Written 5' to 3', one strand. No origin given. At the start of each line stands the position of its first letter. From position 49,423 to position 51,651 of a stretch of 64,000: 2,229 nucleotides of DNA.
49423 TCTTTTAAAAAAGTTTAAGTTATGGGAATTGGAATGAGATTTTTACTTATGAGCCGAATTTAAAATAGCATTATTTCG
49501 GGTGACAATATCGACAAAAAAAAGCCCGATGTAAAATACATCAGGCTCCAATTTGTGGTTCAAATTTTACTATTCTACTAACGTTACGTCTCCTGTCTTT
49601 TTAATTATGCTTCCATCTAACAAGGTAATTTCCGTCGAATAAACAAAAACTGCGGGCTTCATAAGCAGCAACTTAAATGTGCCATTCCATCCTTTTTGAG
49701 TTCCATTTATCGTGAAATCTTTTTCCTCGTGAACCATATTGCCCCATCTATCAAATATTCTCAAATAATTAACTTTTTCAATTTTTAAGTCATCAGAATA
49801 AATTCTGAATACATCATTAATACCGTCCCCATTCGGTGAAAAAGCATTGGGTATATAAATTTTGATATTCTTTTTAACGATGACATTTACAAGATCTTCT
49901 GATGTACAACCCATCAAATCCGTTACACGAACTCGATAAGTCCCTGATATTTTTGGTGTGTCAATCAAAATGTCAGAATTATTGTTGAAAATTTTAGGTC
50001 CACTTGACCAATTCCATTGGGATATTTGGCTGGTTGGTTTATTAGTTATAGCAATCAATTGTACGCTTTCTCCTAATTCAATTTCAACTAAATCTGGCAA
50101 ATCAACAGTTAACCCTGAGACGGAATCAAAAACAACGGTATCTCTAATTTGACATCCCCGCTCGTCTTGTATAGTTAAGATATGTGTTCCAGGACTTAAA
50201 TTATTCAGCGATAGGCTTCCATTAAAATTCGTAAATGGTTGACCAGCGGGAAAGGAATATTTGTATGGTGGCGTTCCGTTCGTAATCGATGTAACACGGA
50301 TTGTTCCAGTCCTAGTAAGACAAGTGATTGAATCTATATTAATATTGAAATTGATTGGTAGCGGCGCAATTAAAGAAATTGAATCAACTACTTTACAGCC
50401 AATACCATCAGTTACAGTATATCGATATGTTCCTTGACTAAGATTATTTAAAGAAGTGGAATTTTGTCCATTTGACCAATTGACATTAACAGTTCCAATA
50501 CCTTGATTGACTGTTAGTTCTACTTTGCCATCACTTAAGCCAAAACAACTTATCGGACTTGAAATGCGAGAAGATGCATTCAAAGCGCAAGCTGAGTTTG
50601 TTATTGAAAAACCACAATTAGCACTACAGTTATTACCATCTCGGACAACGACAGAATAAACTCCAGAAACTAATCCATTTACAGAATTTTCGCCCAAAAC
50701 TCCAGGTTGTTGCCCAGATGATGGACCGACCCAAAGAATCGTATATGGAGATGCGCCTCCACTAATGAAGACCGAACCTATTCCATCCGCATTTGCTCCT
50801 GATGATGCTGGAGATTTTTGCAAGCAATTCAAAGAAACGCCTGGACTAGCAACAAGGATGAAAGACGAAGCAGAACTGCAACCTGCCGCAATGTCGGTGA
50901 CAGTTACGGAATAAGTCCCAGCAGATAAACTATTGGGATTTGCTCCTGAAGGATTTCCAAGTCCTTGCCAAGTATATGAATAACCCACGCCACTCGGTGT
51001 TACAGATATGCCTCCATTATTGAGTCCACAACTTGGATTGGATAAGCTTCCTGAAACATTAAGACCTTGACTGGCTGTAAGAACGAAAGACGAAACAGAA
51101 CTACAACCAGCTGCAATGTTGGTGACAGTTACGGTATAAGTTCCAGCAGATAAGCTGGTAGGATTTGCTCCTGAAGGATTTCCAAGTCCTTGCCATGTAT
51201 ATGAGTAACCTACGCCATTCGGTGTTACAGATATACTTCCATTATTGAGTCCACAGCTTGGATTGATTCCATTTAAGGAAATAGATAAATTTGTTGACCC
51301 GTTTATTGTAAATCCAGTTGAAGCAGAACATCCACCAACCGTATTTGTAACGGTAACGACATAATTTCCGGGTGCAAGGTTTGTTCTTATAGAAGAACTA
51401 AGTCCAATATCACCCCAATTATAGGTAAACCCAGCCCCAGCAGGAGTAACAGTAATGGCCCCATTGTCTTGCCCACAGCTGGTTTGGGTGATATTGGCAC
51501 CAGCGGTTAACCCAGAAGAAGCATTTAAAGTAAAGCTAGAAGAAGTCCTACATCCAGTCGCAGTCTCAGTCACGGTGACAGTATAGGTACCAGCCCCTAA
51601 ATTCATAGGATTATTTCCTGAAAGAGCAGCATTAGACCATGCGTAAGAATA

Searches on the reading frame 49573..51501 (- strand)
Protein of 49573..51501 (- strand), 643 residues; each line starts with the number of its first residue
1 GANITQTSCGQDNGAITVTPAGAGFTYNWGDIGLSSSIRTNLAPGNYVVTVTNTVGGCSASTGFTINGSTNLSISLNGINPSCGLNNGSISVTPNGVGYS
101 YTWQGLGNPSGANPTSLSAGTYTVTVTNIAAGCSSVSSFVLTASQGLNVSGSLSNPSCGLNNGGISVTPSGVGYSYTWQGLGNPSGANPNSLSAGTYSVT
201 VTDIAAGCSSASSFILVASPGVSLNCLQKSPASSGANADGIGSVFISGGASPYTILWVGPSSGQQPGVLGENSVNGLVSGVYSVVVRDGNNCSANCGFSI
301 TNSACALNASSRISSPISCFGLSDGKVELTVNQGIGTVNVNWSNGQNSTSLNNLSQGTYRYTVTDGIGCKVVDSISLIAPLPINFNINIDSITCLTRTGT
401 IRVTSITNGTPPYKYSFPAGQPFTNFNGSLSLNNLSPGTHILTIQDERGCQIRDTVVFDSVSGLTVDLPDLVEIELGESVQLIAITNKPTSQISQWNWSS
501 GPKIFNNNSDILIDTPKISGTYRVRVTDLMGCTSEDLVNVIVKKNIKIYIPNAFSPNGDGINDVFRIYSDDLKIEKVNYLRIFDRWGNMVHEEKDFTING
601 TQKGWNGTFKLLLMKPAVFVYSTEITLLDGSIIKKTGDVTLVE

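Call 7: search_protein_families(library=pfam, proteins=[window:49573-51501:-], max_evalue=0.1)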
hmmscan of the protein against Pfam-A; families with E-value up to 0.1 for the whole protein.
window:49573-51501:- (643 aa): 12 families
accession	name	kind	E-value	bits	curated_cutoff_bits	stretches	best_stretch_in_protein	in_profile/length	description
PF13573.12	SprB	-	1.9e-15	56.6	28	5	314-347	4-37/37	SprB repeat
PF13585.12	CHU_C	-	2.7e-15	56.7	27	1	549-622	2-69/86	CHU_C Type IX secretion signal domain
PF22352.2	K319L-like_PKD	-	8.9e-07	29.3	27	1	473-542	6-84/84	K319L-like, PKD domain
PF00801.26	PKD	-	1.2e-05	25.6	23.5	0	90-127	17-64/80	PKD domain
PF18962.6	Por_Secre_tail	-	0.00071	20.3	27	0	335-366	30-65/75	Secretion system C-terminal sorting domain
PF13620.12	CarboxypepD_reg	-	0.0011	19.7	32.3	0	115-149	43-77/82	Carboxypeptidase regulatory-like domain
PF17957.7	Big_7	-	0.0052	17.8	24.1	0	91-126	44-70/70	Bacterial Ig domain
PF06832.18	BiPBP_C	-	0.0053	17.1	26.8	0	420-453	52-87/90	Penicillin-Binding Protein C-terminus Family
PF19077.6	Big_13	-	0.019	15.9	27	0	94-128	47-83/102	Bacterial Ig-like domain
PF14900.11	DUF4493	-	0.026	14.8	27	0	40-92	59-114/226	Domain of unknown function (DUF4493)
PF07495.19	Y_Y_Y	-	0.033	14.5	26.6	0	40-51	33-44/65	Y_Y_Y domain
PF14734.12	DUF4469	-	0.07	13.5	22.6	0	504-530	59-87/101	Domain of unknown function (DUF4469) with IG-like fold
